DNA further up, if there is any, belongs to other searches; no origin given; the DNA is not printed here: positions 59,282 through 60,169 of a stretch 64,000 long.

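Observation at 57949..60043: REP-like 25-mers bracket the orphan toxin cassette and flank a RAYT transposase in inverted orientation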

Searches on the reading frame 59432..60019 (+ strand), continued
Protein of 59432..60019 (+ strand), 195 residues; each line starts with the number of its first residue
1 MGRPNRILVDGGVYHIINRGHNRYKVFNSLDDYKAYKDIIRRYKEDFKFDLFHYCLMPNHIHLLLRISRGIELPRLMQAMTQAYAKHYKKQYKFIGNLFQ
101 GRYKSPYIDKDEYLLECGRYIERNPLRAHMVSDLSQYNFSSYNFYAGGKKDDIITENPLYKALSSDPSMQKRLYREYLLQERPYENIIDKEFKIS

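Call 35: find_encoding_contigs(protein=P0013, flank=10000, max_places=2)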
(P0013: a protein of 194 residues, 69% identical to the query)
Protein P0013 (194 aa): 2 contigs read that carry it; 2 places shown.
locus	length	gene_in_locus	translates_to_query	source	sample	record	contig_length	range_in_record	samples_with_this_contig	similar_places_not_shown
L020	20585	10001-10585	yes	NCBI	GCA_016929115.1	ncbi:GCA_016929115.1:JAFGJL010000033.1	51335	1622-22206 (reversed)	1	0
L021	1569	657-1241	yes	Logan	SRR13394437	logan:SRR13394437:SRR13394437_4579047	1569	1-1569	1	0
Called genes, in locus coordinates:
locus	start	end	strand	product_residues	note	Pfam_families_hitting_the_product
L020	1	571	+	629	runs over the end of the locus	PF05359:DUF748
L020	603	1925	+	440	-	PF13229:Beta_helix (faint)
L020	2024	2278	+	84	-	-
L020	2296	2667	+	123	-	-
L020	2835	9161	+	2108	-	PF03412:Peptidase_C39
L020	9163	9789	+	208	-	PF13646:HEAT_2 (weak)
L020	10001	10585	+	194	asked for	PF01797:Y1_Tnp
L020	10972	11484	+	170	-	PF08534:Redoxin, PF00578:AhpC-TSA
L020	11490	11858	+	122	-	PF04205:FMN_bind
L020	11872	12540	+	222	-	-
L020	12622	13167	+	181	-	PF04542:Sigma70_r2, PF08281:Sigma70_r4_2, PF04545:Sigma70_r4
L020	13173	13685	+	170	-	PF13490:zf-HC2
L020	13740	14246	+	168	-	PF13801:Metal_resist, PF07813:LTXXQ (weak)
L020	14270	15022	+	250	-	-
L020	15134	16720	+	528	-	PF00672:HAMP, PF07228:SpoIIE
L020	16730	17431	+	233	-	PF02525:Flavodoxin_2, PF03358:FMN_red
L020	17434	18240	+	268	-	PF00899:ThiF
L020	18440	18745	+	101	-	-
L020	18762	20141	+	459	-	PF03600:CitMHS, PF02040:ArsB, PF03600:CitMHS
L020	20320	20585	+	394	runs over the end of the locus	PF13472:Lipase_GDSL_2 (weak)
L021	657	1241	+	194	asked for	PF01797:Y1_Tnp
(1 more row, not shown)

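Call 36: find_encoding_contigs(protein=P0021, flank=10000, max_places=2)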
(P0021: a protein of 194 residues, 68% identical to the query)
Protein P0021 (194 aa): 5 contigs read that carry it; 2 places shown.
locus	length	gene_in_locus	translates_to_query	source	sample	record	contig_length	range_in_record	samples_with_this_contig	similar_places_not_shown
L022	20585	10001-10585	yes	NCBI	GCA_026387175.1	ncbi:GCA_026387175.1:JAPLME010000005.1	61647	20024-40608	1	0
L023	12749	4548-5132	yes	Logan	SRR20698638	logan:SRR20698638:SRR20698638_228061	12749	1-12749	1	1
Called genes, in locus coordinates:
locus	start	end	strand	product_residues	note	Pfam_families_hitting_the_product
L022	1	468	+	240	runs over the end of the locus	PF02775:TPP_enzyme_C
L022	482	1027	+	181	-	PF01558:POR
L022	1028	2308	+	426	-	PF00749:tRNA-synt_1c, PF19269:Anticodon_2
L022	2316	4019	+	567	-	PF00749:tRNA-synt_1c, PF03950:tRNA-synt_1c_C, PF20974:tRNA-synt_1c_C2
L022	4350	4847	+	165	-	PF10706:Aminoglyc_resit (weak), PF14907:NTP_transf_5 (weak)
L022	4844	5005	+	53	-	-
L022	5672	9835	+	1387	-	-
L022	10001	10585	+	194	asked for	PF01797:Y1_Tnp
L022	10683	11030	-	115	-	-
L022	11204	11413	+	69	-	PF13411:MerR_1 (weak), PF00376:MerR (weak)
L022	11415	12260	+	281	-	PF01637:ATPase_2 (weak), PF13401:AAA_22, PF07728:AAA_5 (weak)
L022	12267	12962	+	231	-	-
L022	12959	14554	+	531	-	PF07660:STN (weak), PF03958:Secretin_N, PF00263:Secretin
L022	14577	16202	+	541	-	PF13414:TPR_11 (faint), PF13431:TPR_17 (faint)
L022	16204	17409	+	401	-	PF00512:HisKA, PF02518:HATPase_c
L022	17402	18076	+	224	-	PF00072:Response_reg, PF00486:Trans_reg_C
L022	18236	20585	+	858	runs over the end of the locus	PF10102:DUF2341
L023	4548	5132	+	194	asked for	PF01797:Y1_Tnp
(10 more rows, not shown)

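Call 40: search_protein_families(library=pfam, proteins=[L017:7542-9209:+, L017:9209-9850:+, L017:5800-6735:+, L017:10678-10959:+, L017:10952-11566:+, L019:4686-5348:+, L019:5353-6138:+, L019:7301-8104:+, L019:3223-3828:+, L020:9163-9789:+], max_evalue=0.01)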
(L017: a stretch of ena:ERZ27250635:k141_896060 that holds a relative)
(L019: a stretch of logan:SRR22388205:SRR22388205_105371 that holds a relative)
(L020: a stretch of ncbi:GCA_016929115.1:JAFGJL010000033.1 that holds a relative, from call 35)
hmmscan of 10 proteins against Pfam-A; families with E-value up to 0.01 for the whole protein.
L017:7542-9209:+ (555 aa): 0 families

L017:9209-9850:+ (213 aa): 2 families
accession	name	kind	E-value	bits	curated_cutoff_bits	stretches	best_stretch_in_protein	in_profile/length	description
PF13646.12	HEAT_2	-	3.9e-11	43.5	27.7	1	75-133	19-77/88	HEAT repeats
PF03130.22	HEAT_PBS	-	7.1e-06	26.5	20.9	1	104-125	2-23/27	PBS lyase HEAT-like repeat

L017:5800-6735:+ (311 aa): 12 families
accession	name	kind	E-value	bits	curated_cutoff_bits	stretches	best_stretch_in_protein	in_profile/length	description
PF13424.12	TPR_12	-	8.8e-10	39.1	30.1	0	83-124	35-76/77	Tetratricopeptide repeat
PF07719.23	TPR_2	-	9e-10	38.3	27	0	242-266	6-30/34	Tetratricopeptide repeat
PF00515.34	TPR_1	-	9.2e-10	38.4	27.8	0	94-118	2-26/34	Tetratricopeptide repeat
PF13174.12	TPR_6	-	1.5e-08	35.2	26.3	1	242-267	5-30/33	Tetratricopeptide repeat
PF13181.12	TPR_8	-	2.1e-08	34.1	25.7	1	243-264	7-28/34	Tetratricopeptide repeat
PF13428.12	TPR_14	-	2.3e-08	34.4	23.5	0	242-268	6-32/44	Tetratricopeptide repeat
PF14559.12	TPR_19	-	2.9e-05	24.7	25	1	214-265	5-53/68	Tetratricopeptide repeat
PF13176.12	TPR_7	-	0.00023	21.4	27.9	0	158-186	4-32/36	Tetratricopeptide repeat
PF13374.12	TPR_10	-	0.00028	21.2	27.5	0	96-118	5-27/42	Tetratricopeptide repeat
PF09976.15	TPR_21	-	0.00084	19.6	25.5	0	214-268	127-177/193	Tetratricopeptide repeat-like domain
PF13432.12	TPR_16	-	0.0029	18.5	32.7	0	244-280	4-39/65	Tetratricopeptide repeat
PF12895.13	ANAPC3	-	0.0032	18.1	27.2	0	215-263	4-49/82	Anaphase-promoting complex, cyclosome, subunit 3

L017:10678-10959:+ (93 aa): 0 families

L017:10952-11566:+ (204 aa): 10 families
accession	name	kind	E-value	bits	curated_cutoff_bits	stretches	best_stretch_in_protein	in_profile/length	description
PF13424.12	TPR_12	-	1.3e-07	32.1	30.1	0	67-127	8-73/77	Tetratricopeptide repeat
PF07719.23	TPR_2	-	3e-07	30.5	27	1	65-90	4-29/34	Tetratricopeptide repeat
PF13432.12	TPR_16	-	2.2e-06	28.5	32.7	1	67-126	2-58/65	Tetratricopeptide repeat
PF13176.12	TPR_7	-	3.4e-06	27.1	27.9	0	150-176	9-35/36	Tetratricopeptide repeat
PF13428.12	TPR_14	-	4.1e-06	27.4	23.5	0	101-129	3-31/44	Tetratricopeptide repeat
PF00515.34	TPR_1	-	1.2e-05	25.3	27.8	0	65-90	4-29/34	Tetratricopeptide repeat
PF13414.12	TPR_11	-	6.4e-05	23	26.8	0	69-89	1-21/42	TPR repeat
PF14559.12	TPR_19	-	0.0013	19.5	25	0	73-127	2-53/68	Tetratricopeptide repeat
PF13181.12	TPR_8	-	0.0028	18.1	25.7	0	65-90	4-29/34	Tetratricopeptide repeat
PF13174.12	TPR_6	-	0.0091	17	26.3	0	107-128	8-29/33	Tetratricopeptide repeat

L019:4686-5348:+ (220 aa): 0 families

L019:5353-6138:+ (261 aa): 3 families
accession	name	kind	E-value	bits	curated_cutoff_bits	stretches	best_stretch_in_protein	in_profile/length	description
PF13432.12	TPR_16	-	3.4e-06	27.8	32.7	0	65-86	38-59/65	Tetratricopeptide repeat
PF07719.23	TPR_2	-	0.0013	19.1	27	0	62-84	5-27/34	Tetratricopeptide repeat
PF00515.34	TPR_1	-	0.005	17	27.8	0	63-84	6-27/34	Tetratricopeptide repeat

L019:7301-8104:+ (267 aa): 0 families

L019:3223-3828:+ (201 aa): 9 families
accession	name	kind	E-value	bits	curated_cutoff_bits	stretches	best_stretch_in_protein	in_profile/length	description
PF13181.12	TPR_8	-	1.5e-08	34.6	25.7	1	65-90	4-29/34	Tetratricopeptide repeat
PF13176.12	TPR_7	-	9.4e-08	32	27.9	0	101-121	1-21/36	Tetratricopeptide repeat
PF07719.23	TPR_2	-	4.2e-07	30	27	0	64-91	3-30/34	Tetratricopeptide repeat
PF13424.12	TPR_12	-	1.3e-06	29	30.1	1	65-121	6-67/77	Tetratricopeptide repeat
PF13432.12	TPR_16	-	4.8e-06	27.3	32.7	1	68-121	3-53/65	Tetratricopeptide repeat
PF00515.34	TPR_1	-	4.9e-06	26.6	27.8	0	146-166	10-30/34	Tetratricopeptide repeat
PF13428.12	TPR_14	-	7.1e-05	23.6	23.5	0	100-121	2-23/44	Tetratricopeptide repeat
PF14559.12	TPR_19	-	0.0013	19.5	25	1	73-121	2-47/68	Tetratricopeptide repeat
PF13374.12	TPR_10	-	0.0023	18.3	27.5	0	147-166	12-31/42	Tetratricopeptide repeat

L020:9163-9789:+ (208 aa): 2 families
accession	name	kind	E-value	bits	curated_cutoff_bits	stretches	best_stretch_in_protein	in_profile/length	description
PF13646.12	HEAT_2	-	7.4e-12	45.8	27.7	2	55-126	3-75/88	HEAT repeats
PF03130.22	HEAT_PBS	-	0.0056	17.6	20.9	0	99-120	2-23/27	PBS lyase HEAT-like repeat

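Call 46: search_protein_families(library=ncbifam, proteins=[window:59432-60019:+], max_evalue=0.01)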
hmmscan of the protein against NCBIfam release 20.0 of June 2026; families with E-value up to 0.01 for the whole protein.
window:59432-60019:+ (195 aa): 2 families
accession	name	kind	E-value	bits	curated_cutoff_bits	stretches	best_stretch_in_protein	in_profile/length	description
NF047646.1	REP_Tyr_transpos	equivalog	8.9e-20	71.1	80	1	5-140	3-146/146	REP-associated tyrosine transposase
NF033573.1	transpos_IS200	equivalog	2.7e-06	27.6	55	1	14-95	13-93/126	IS200/IS605 family transposase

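Call 47: search_solved_structures(query=window:59432-60019:+, max_evalue=0.01, show_alignments=2)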
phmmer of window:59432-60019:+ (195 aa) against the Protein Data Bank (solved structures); distinct sequences matched with E-value up to 0.01: 0.

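Call 52: find_encoding_contigs(protein=P0027, flank=10000, max_places=2)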
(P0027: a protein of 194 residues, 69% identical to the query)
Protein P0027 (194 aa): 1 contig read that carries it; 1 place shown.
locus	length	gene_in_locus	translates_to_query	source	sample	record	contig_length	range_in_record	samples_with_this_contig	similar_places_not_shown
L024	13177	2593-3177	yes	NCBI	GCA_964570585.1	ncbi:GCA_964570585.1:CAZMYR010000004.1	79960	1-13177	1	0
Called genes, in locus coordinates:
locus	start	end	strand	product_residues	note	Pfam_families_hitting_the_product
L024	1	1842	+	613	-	?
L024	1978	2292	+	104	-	-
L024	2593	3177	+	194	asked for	PF01797:Y1_Tnp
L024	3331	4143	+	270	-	-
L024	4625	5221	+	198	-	PF01909:NTP_transf_2, PF18765:Polbeta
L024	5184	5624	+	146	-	PF05168:HEPN (weak)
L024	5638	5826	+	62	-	PF12728:HTH_17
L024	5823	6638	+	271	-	PF12147:Methyltransf_20, PF13489:Methyltransf_23 (weak)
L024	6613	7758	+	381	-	PF00478:IMPDH (faint), PF03060:NMO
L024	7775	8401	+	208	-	PF00657:Lipase_GDSL (weak), PF13472:Lipase_GDSL_2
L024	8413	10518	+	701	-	PF01590:GAF, PF13185:GAF_2, PF13492:GAF_3 (weak), PF01966:HD, PF13487:HD_5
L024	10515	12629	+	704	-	PF16927:HisKA_7TM, PF01590:GAF, PF13185:GAF_2 (weak), PF13492:GAF_3 (weak), PF13487:HD_5, PF01966:HD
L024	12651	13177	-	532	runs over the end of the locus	PF16927:HisKA_7TM, PF00512:HisKA, PF02518:HATPase_c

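Call 53: find_encoding_contigs(protein=P0066, flank=10000, max_places=3)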
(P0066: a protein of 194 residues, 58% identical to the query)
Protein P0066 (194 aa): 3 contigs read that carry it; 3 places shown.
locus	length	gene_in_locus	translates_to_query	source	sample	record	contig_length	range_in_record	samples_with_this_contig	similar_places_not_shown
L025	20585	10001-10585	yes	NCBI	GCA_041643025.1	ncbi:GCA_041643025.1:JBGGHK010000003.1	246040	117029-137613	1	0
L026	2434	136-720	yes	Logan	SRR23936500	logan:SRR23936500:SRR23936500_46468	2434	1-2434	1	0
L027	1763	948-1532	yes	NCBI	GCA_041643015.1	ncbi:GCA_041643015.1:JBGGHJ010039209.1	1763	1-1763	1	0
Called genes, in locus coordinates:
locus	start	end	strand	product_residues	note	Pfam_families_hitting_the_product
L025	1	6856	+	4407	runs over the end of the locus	PF05593:RHS_repeat (faint), PF13385:Laminin_G_3, PF02210:Laminin_G_2 (weak), PF13385:Laminin_G_3, PF03412:Peptidase_C39 (weak)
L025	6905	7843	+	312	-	PF23381:Beta-prop_IFT122_1st (faint), PF07676:PD40 (faint), PF25174:Beta-prop_THOC3 (faint), PF26550:Tricorn_2nd (faint)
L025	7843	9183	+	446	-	-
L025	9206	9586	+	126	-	-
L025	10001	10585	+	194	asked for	PF01797:Y1_Tnp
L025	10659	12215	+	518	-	PF13424:TPR_12 (faint), PF13431:TPR_17 (faint), PF00515:TPR_1 (faint), PF07719:TPR_2 (faint), PF13181:TPR_8 (weak), PF13428:TPR_14 (faint), PF14559:TPR_19 (faint)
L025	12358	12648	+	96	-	-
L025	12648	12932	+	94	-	PF05016:ParE_toxin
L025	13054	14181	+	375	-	PF25182:NonGDSL (faint), PF00657:Lipase_GDSL (faint), PF13472:Lipase_GDSL_2 (faint)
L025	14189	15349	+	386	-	PF04055:Radical_SAM, PF13353:Fer4_12, PF13186:SPASM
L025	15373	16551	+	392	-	-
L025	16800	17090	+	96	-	-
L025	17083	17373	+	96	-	PF05016:ParE_toxin (weak)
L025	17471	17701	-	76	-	PF00830:Ribosomal_L28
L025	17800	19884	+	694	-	PF17191:RecG_wedge, PF01336:tRNA_anti-codon, PF00270:DEAD, PF04851:ResIII (weak), PF00271:Helicase_C, PF22590:Cas3-like_C_2 (weak), PF19833:RecG_dom3_C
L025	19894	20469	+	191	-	PF03602:Cons_hypoth95, PF05175:MTS, PF02086:MethyltransfD12 (faint), PF09445:Methyltransf_15 (weak), PF13847:Methyltransf_31 (weak)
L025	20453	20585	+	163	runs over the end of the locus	PF01467:CTP_transf_like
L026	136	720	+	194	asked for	PF01797:Y1_Tnp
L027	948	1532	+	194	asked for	PF01797:Y1_Tnp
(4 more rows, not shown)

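Call 56: search_protein_families(library=pfam, proteins=[L022:5672-9835:+, L025:6905-7843:+, L025:7843-9183:+, L025:9206-9586:+, L024:1978-2292:+, L024:3331-4143:+, L010:9038-9418:-, L022:10683-11030:-], max_evalue=0.01)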
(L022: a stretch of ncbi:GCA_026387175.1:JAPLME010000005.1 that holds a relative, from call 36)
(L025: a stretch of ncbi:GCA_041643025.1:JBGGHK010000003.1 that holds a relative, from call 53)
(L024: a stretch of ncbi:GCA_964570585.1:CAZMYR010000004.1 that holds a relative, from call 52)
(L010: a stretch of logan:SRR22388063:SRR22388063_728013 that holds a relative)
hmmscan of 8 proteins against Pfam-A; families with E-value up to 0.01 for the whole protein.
L022:5672-9835:+ (1387 aa): 0 families

L025:6905-7843:+ (312 aa): 5 families
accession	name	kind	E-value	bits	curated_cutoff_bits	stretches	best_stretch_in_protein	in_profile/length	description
PF07676.18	PD40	-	9.6e-13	48.2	20.9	0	197-222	15-37/38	WD40-like Beta Propeller Repeat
PF25174.1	Beta-prop_THOC3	-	4.5e-07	29.6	305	0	59-114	94-151/272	THOC3 beta-propeller domain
PF23389.1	Beta-prop_WDR19_1st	-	5.8e-05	22.7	27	1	60-107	4-53/325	WDR19 first beta-propeller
PF24807.1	WD40_CDC20-Fz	-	0.0012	18.7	200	1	61-166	185-285/292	CDC20/Fizzy WD40 domain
PF12894.13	ANAPC4_WD40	-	0.0051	17.4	22.9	0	60-100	45-88/91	Anaphase-promoting complex subunit 4 WD40 domain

L025:7843-9183:+ (446 aa): 0 families

L025:9206-9586:+ (126 aa): 0 families

L024:1978-2292:+ (104 aa): 1 family
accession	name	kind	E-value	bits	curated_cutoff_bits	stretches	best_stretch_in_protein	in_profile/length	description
PF07341.16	DUF1473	-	0.00067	19.9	25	1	3-67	68-126/163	Protein of unknown function (DUF1473)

L024:3331-4143:+ (270 aa): 0 families

L010:9038-9418:- (126 aa): 1 family
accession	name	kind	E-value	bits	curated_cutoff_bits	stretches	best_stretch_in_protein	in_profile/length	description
PF07238.19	PilZ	-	3.8e-05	24.4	22.5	1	4-121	2-99/102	PilZ domain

L022:10683-11030:- (115 aa): 0 families

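Call 61: search_solved_structures(query=A2, max_evalue=0.01, show_alignments=1)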
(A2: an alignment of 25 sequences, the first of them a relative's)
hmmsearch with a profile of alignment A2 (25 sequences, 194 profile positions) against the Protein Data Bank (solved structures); distinct sequences matched with E-value up to 0.01: 5.
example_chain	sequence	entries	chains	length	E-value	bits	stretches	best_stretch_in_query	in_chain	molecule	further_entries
4er8_A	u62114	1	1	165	1.3e-05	28.6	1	1-143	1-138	TnpArep for protein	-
2xm3_A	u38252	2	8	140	0.0012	22.2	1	13-122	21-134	TRANSPOSASE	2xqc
2xma_A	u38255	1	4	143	0.0013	22.1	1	13-122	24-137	TRANSPOSASE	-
2xo6_A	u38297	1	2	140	0.0026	21.1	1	13-108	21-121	TRANSPOSASE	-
2lhj_A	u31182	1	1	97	0.0044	20.3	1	123-190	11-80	High mobility group protein homolog NHP1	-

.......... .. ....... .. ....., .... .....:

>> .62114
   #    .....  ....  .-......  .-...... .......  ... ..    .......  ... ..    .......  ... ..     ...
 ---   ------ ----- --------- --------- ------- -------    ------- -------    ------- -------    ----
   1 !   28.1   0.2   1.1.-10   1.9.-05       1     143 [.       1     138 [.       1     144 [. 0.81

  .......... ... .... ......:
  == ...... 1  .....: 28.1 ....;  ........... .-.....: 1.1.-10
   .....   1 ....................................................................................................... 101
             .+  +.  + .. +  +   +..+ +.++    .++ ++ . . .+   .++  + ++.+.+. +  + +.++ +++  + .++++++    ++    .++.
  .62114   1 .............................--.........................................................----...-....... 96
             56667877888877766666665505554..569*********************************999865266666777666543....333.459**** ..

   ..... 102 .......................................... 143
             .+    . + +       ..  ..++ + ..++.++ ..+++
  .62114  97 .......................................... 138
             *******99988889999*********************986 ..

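Call 62: find_related_loci(query=A2, collection=viral_contigs, flank=10000)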
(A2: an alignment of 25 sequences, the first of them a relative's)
Query A2 (195 aa) in viral_contigs; peptide patterns used: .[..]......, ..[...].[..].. (x = any residue, [..] = any of these).
40 stretches matched a pattern; 2 encode a relative of the query (tblastn E <= 1e-3); 2 distinct loci.
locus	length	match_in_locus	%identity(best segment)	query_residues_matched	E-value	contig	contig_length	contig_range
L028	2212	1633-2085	34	5-147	3e-24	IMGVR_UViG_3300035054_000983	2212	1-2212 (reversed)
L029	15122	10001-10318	33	34-141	1e-11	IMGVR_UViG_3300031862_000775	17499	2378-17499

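Call 79: predict_structure(alignment_id=A2)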
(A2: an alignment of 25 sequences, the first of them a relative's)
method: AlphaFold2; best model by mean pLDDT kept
length: 195 residues; sequences in the alignment: 25
mean_pLDDT: 89.8   pTM: 0.85
mean pLDDT of the five models: 89.8, 89.4, 89.3, 88.4, 87.6
residues with pLDDT >= 90: 146; 70-90: 31; 50-70: 16; < 50: 2
segments of 3 or more residues with pLDDT < 50: none
pLDDT, mean of each block of 10 residues (from residue 1): 75 95 90 97 96 96 97 96 96 91 88 88 92 94 93 93 92 92 63 52
secondary structure, 60 per line:
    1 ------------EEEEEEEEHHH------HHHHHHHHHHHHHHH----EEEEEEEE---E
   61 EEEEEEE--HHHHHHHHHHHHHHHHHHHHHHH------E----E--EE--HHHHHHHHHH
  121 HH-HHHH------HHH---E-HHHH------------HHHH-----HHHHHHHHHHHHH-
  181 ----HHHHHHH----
elements in order: E13-20 H30-44 E49-56 E60-67 H70-92 H111-122 H124-127 H142-145 H158-161 H167-179 H185-191
